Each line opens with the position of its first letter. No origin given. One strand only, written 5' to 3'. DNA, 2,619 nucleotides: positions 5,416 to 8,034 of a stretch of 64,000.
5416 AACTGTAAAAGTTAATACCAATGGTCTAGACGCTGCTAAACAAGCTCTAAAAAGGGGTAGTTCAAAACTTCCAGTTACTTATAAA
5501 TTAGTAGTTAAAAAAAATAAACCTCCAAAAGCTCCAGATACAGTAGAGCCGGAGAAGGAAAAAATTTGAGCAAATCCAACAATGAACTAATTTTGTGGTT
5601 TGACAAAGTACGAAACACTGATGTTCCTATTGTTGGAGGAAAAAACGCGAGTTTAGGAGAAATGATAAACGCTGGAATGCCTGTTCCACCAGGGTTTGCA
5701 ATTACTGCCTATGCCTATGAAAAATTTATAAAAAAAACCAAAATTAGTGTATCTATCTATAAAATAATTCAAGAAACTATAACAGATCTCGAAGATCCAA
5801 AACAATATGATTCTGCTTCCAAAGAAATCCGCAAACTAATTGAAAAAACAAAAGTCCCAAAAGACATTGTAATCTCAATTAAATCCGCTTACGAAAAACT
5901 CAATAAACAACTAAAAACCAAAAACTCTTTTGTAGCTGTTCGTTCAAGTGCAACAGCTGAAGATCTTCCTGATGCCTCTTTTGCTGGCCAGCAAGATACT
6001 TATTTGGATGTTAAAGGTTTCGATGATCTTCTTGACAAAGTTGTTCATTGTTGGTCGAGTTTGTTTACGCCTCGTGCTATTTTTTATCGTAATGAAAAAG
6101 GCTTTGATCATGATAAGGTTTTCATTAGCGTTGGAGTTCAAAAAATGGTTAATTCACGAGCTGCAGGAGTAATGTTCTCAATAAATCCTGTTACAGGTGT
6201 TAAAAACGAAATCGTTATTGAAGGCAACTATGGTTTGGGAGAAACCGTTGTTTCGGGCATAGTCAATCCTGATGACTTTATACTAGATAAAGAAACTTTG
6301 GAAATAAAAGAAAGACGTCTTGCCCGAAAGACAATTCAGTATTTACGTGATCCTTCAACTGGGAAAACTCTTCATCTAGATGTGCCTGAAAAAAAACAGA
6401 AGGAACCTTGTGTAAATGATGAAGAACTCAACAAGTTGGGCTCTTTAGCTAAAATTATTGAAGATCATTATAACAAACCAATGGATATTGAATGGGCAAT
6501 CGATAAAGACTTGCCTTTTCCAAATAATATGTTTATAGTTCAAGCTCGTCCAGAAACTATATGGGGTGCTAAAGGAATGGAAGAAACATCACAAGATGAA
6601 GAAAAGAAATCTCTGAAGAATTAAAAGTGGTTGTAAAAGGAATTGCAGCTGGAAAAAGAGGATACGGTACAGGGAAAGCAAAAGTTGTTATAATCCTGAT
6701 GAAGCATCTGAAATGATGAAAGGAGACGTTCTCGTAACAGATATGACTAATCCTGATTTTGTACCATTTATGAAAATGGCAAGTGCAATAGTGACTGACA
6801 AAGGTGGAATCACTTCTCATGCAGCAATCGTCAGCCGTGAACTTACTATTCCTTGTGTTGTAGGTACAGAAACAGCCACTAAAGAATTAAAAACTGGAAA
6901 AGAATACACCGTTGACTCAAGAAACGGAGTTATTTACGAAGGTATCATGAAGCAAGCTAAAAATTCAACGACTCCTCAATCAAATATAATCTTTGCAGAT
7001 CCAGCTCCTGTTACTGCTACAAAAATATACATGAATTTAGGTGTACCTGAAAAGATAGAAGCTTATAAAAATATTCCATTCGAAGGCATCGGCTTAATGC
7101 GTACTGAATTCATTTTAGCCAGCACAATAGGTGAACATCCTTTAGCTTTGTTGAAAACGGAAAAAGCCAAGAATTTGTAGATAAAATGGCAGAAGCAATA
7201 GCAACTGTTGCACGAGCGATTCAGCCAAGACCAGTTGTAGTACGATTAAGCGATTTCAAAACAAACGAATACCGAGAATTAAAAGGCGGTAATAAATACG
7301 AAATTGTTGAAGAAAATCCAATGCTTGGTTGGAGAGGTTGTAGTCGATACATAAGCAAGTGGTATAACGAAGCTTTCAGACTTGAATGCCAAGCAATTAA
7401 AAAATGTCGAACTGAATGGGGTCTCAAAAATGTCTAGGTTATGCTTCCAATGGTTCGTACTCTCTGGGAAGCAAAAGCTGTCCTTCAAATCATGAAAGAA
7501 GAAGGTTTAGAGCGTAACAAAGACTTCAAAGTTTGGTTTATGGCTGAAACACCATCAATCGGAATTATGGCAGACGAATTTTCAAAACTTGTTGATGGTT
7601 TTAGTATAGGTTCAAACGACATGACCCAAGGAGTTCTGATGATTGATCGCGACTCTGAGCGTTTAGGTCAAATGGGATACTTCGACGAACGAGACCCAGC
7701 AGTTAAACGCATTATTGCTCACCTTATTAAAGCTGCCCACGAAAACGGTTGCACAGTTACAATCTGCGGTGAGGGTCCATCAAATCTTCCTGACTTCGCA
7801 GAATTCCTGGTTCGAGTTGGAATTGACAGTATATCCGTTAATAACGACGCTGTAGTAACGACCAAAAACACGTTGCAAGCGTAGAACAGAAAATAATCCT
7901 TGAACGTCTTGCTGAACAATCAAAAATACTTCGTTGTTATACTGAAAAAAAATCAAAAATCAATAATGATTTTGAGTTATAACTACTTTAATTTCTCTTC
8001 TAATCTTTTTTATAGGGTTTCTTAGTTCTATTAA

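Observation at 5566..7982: ppsA is broken by four single-base deletions and a Trp-to-TAG change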

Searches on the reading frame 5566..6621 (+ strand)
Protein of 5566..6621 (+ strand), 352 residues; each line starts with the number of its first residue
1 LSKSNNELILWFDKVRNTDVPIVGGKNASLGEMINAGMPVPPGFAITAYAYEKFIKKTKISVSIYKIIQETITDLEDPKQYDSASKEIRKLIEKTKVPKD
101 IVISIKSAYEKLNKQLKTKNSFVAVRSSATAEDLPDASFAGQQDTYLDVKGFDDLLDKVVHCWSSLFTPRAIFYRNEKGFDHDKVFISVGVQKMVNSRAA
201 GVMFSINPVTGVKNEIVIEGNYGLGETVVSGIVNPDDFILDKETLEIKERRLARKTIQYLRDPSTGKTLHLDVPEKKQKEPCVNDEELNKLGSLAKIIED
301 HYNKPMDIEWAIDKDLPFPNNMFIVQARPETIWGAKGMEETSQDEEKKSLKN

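Call 21: find_encoding_contigs(protein=window:5566-6621:+, flank=10000, max_places=10)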
Protein seq(352 aa) (352 aa): no gene with exactly this product is on record in the collection.

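Call 36: search_protein_families(library=pfam, proteins=[window:5566-6621:+])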
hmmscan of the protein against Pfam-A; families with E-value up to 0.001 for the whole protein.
window:5566-6621:+ (352 aa): 1 family
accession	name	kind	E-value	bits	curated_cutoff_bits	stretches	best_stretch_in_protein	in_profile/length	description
PF01326.24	PPDK_N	-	3.2e-120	401.8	27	1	21-347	2-326/328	Pyruvate phosphate dikinase, AMP/ATP-binding domain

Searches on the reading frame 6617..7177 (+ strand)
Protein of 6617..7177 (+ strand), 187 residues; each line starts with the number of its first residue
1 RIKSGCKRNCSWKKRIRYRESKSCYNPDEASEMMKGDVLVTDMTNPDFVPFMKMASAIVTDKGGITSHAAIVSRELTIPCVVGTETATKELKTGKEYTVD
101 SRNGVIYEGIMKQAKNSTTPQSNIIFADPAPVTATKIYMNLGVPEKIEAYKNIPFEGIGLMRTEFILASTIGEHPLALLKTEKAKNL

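Call 36: search_protein_families(library=pfam, proteins=[window:6617-7177:+])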
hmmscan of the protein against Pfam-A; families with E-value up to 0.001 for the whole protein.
window:6617-7177:+ (187 aa): 2 families
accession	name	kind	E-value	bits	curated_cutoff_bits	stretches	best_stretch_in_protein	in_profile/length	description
PF00391.29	PEP-utilizers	-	9.5e-27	92.9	23.1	1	35-104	3-72/72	PEP-utilising enzyme, mobile domain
PF02896.24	PEP-utilizers_C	-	1e-07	31.9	22.8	1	130-170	15-55/293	PEP-utilising enzyme, PEP-binding domain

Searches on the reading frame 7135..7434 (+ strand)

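Call 36: search_protein_families(library=pfam, proteins=[window:7135-7434:+])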
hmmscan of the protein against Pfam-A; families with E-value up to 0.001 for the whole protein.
window:7135-7434:+ (100 aa): 1 family
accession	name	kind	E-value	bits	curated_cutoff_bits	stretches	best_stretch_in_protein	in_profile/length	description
PF02896.24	PEP-utilizers_C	-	3e-17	63.2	22.8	1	3-93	50-133/293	PEP-utilising enzyme, PEP-binding domain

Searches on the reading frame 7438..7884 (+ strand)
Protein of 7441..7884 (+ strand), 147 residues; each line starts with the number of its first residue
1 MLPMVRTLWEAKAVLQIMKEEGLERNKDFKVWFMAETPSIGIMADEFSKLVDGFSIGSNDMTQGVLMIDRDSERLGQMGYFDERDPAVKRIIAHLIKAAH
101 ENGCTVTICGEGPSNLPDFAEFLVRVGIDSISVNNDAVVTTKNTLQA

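Call 22: find_encoding_contigs(protein=window:7441-7884:+, flank=10000, max_places=10)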
Protein window:7441-7884:+ (147 aa): no gene with exactly this product is on record in the collection.

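Call 36: search_protein_families(library=pfam, proteins=[window:7438-7881:+])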
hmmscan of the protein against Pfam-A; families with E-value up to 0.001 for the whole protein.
window:7438-7881:+ (148 aa): 1 family
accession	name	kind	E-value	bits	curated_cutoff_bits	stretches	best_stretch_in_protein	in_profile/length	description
PF02896.24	PEP-utilizers_C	-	9.6e-42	143.6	22.8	1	1-146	139-288/293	PEP-utilising enzyme, PEP-binding domain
